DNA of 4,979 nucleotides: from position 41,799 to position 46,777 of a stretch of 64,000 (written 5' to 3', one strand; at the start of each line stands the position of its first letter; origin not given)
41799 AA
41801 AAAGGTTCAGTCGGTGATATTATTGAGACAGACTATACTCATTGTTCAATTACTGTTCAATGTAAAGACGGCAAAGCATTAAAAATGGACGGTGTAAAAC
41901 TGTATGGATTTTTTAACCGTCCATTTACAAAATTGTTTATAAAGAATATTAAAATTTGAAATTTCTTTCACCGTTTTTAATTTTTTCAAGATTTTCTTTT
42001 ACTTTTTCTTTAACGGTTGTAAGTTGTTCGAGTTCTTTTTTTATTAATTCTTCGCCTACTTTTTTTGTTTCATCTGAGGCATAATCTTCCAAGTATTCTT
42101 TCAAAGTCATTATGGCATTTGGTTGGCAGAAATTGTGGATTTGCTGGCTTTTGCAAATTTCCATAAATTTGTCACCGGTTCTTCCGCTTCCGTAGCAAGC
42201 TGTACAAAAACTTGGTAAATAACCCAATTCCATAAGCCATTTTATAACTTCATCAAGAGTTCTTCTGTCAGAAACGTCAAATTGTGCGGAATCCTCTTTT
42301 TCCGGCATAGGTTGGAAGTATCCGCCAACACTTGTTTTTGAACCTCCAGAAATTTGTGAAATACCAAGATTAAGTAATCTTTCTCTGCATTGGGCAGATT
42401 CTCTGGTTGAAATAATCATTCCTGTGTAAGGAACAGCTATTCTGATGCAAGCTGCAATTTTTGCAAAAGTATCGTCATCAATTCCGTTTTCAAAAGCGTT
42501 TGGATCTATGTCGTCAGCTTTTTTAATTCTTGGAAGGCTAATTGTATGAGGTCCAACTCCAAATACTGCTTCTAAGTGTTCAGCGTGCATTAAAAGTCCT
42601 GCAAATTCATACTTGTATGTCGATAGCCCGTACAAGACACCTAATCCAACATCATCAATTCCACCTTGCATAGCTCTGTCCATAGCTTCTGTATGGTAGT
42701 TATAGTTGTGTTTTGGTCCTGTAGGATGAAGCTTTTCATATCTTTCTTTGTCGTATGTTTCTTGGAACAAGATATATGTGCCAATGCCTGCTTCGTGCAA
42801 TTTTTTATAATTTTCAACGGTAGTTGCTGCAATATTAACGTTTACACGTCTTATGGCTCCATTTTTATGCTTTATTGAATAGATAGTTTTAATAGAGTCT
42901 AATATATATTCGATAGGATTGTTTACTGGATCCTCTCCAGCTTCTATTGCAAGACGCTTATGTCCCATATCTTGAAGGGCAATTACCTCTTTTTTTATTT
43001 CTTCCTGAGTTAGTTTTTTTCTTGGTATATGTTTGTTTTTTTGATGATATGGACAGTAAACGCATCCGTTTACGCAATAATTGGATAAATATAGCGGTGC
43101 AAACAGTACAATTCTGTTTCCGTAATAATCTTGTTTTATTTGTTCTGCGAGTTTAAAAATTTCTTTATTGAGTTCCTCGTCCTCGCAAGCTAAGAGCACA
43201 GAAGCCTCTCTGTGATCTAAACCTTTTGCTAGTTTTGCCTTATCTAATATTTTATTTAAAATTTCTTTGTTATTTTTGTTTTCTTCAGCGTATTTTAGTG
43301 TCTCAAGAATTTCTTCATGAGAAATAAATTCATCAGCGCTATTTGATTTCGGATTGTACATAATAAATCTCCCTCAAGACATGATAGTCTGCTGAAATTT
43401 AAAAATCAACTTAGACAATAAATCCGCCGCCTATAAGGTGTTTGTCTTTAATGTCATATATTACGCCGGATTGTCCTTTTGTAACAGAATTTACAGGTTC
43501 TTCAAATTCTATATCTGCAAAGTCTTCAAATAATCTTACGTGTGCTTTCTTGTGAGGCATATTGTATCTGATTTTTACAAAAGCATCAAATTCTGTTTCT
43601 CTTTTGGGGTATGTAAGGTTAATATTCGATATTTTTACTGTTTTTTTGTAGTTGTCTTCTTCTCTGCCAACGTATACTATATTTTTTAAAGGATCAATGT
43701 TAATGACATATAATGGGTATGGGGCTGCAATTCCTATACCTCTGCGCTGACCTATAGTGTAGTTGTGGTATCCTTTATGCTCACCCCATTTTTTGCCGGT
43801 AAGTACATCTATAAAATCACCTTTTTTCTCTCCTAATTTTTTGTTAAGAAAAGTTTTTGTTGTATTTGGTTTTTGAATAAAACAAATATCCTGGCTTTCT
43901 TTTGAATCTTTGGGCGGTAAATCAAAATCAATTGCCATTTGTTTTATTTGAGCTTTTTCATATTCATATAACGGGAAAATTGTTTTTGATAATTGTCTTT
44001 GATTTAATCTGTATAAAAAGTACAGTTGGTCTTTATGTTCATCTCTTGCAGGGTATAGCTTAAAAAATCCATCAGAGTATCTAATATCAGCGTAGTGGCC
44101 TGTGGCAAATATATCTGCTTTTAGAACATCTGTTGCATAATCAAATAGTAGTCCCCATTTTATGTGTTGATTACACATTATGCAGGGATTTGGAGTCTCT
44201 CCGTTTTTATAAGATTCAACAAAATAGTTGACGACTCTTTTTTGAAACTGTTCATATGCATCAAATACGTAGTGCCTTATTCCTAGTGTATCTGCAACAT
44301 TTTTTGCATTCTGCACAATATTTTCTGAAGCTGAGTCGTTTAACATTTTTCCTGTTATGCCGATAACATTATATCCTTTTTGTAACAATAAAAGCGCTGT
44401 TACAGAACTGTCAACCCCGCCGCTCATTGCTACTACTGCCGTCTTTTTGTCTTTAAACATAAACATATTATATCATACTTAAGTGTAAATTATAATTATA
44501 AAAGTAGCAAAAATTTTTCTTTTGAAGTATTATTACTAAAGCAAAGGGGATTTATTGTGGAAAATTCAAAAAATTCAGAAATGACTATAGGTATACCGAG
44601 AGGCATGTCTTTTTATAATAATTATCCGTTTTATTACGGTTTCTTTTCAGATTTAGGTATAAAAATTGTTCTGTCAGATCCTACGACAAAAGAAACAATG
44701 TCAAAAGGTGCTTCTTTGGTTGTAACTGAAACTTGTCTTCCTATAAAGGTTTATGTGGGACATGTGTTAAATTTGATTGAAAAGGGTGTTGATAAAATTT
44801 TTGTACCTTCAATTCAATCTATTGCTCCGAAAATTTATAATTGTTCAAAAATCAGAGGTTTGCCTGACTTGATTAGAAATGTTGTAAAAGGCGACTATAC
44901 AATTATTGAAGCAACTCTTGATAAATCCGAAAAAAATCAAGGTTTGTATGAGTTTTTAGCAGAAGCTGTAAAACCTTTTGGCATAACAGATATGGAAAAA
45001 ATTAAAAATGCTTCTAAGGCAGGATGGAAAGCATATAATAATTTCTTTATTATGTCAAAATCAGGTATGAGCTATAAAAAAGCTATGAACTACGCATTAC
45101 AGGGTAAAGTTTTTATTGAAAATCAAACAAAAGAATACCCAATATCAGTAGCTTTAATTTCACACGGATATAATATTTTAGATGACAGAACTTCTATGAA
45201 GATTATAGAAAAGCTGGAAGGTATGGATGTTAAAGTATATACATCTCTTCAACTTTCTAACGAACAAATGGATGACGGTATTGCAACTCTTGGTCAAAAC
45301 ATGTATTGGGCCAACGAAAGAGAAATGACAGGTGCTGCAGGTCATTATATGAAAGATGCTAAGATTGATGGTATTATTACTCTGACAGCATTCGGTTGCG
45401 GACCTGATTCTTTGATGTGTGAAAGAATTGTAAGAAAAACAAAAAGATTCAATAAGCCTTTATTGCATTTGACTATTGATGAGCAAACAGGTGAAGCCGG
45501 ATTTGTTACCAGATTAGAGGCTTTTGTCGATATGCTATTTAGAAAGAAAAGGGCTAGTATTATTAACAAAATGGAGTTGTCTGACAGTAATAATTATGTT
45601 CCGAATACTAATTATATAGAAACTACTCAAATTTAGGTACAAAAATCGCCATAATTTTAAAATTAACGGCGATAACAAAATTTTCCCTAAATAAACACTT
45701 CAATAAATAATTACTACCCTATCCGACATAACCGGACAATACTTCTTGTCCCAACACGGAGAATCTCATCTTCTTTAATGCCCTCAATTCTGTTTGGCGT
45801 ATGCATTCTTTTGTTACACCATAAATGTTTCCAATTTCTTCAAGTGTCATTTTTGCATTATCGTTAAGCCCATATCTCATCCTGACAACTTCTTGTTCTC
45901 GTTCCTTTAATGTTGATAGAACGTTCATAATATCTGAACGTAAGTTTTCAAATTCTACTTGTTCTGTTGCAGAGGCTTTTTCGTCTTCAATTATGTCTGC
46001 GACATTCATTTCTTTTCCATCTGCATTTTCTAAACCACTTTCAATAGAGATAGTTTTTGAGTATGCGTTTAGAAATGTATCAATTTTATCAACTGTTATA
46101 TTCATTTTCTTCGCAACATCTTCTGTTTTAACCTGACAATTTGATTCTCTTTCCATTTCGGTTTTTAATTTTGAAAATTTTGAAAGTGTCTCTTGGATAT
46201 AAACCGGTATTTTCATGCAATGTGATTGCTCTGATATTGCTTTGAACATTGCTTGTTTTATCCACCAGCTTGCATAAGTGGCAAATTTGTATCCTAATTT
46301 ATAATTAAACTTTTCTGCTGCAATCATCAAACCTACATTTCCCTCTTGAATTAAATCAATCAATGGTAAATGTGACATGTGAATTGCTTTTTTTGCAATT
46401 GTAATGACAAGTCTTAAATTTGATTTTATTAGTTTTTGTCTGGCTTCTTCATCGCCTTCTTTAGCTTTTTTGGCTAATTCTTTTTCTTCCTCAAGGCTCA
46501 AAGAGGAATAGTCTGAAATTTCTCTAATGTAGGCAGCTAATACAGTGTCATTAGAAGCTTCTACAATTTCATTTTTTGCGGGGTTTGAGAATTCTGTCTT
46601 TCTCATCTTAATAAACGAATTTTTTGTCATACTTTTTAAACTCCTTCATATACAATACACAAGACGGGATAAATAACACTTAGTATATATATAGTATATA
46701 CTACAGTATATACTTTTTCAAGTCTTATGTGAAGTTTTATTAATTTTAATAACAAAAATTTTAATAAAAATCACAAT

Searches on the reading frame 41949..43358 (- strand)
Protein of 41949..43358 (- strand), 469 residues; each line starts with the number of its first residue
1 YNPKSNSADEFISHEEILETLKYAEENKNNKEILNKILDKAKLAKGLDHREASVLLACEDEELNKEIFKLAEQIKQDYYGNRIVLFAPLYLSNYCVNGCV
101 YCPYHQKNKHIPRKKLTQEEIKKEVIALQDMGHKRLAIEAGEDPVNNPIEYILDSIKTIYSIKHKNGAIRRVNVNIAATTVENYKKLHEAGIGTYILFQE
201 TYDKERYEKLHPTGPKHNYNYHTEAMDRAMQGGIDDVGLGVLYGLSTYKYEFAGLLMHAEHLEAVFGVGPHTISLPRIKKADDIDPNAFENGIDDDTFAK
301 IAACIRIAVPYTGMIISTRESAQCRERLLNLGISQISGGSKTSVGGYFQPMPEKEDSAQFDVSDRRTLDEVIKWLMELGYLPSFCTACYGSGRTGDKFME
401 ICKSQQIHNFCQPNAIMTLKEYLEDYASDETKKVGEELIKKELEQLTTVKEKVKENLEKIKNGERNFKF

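Call 42: search_protein_families(library=pfam, proteins=[window:41949-43358:-], max_evalue=0.00001)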
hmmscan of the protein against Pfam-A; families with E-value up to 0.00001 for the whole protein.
window:41949-43358:- (469 aa): 2 families
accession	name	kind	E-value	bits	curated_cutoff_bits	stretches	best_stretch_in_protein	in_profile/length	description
PF06968.18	BATS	-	2e-18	66.8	22.2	1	274-380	1-87/88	Biotin and Thiamin Synthesis associated domain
PF04055.27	Radical_SAM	-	2.6e-18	67.2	29.5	1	91-245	3-151/166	Radical SAM superfamily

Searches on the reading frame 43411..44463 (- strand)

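Call 42: search_protein_families(library=pfam, proteins=[window:43411-44463:-], max_evalue=0.00001)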
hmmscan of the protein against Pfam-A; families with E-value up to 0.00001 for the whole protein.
window:43411-44463:- (350 aa): 4 families
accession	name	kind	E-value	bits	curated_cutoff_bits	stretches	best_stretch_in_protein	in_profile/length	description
PF03054.22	tRNA_Me_trans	-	6.9e-64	215.7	20.6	1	9-198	3-202/202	tRNA methyl transferase HUP domain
PF20259.3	tRNA_Me_trans_M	-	4.8e-23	80.9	27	1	203-267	1-66/66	tRNA methyl transferase PRC-barrel domain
PF20258.4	tRNA_Me_trans_C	-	4.2e-13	49.9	20.6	1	274-349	2-77/77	Aminomethyltransferase beta-barrel domain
PF06508.19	QueC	-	1.2e-06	28.6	22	1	9-184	2-177/210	Queuosine biosynthesis protein QueC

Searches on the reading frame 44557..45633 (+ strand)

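Call 42: search_protein_families(library=pfam, proteins=[window:44557-45633:+], max_evalue=0.00001)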
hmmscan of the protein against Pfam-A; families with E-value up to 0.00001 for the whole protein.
window:44557-45633:+ (359 aa): 2 families
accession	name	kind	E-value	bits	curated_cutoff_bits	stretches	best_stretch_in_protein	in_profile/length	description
PF09989.15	DUF2229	-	6.1e-49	167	29.4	1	10-229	1-214/218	CoA enzyme activase uncharacterised domain (DUF2229)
PF06050.19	HGD-D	-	2.7e-07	30.9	28.4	1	201-327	200-342/342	2-hydroxyglutaryl-CoA dehydratase, D-component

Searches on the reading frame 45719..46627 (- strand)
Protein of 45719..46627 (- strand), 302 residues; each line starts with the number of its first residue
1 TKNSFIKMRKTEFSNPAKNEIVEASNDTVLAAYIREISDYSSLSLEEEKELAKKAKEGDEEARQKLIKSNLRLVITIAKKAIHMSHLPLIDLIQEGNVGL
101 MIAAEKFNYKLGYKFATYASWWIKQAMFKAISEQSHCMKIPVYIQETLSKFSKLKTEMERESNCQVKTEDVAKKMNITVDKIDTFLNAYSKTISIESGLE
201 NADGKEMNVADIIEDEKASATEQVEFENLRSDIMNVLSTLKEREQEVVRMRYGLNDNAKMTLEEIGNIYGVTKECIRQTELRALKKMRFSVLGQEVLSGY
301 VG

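Call 52: search_protein_families(library=ncbifam, proteins=[window:45719-46627:-], max_evalue=0.001)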
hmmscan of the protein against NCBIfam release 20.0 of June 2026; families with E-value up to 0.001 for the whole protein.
window:45719-46627:- (302 aa): 55 families (the best 25 are shown)
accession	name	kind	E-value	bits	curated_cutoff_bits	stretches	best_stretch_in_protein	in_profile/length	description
NF041931.2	MzaA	equivalog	2.6e-75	254.7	800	1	44-290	458-704/726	MZA anti-phage system associated sigma-70 family RNA polymerase sigma factor MzaA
NF004208.0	PRK05658.1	equivalog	1.2e-74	252.5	555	1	10-289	336-618/631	RNA polymerase sigma factor RpoD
NF006666.0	PRK09210.1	equivalog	1.9e-73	247.9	572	1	26-289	98-358/370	RNA polymerase sigma factor RpoD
TIGR02997.1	Sig70-cyanoRpoD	subfamily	9.7e-70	235.2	384.5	1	47-288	61-298/298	RNA polymerase sigma factor, RpoD/SigA family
TIGR02393.1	RpoD_Cterm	equivalog_domain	4.1e-69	232.8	354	1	62-291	1-228/238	RNA polymerase sigma factor RpoD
TIGR02394.1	rpoS_proteo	equivalog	2.1e-68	230.9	378.7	1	25-290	10-273/285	RNA polymerase sigma factor RpoS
NF005920.0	PRK07921.1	subfamily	5.9e-65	219.4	464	1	38-289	68-316/328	RNA polymerase sigma factor SigB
NF005643.0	PRK07406.1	equivalog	1.6e-64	218.4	500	1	59-290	158-386/397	RNA polymerase sigma factor RpoD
NF004207.0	PRK05657.1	equivalog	8.8e-64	215.9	394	1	19-294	48-320/329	RNA polymerase sigma factor RpoS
NF004561.0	PRK05901.1-3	equivalog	5.8e-61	207.2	582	1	40-291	279-527/537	RNA polymerase sigma factor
NF004560.0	PRK05901.1-1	equivalog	6.4e-61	207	711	1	41-294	259-509/516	RNA polymerase sigma factor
NF005785.0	PRK07598.1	equivalog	7e-57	193.1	554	1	32-288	150-399/415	RNA polymerase sigma factor SigC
NF004562.0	PRK05901.1-4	equivalog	1e-55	189.3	779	1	54-292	309-545/571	RNA polymerase sigma factor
NF004615.0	PRK05949.1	subfamily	1.1e-52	178.9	530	1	41-288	72-315/327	RNA polymerase sigma factor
NF005642.0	PRK07405.1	subfamily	2.2e-52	178.2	524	1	47-288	69-306/318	RNA polymerase sigma factor SigD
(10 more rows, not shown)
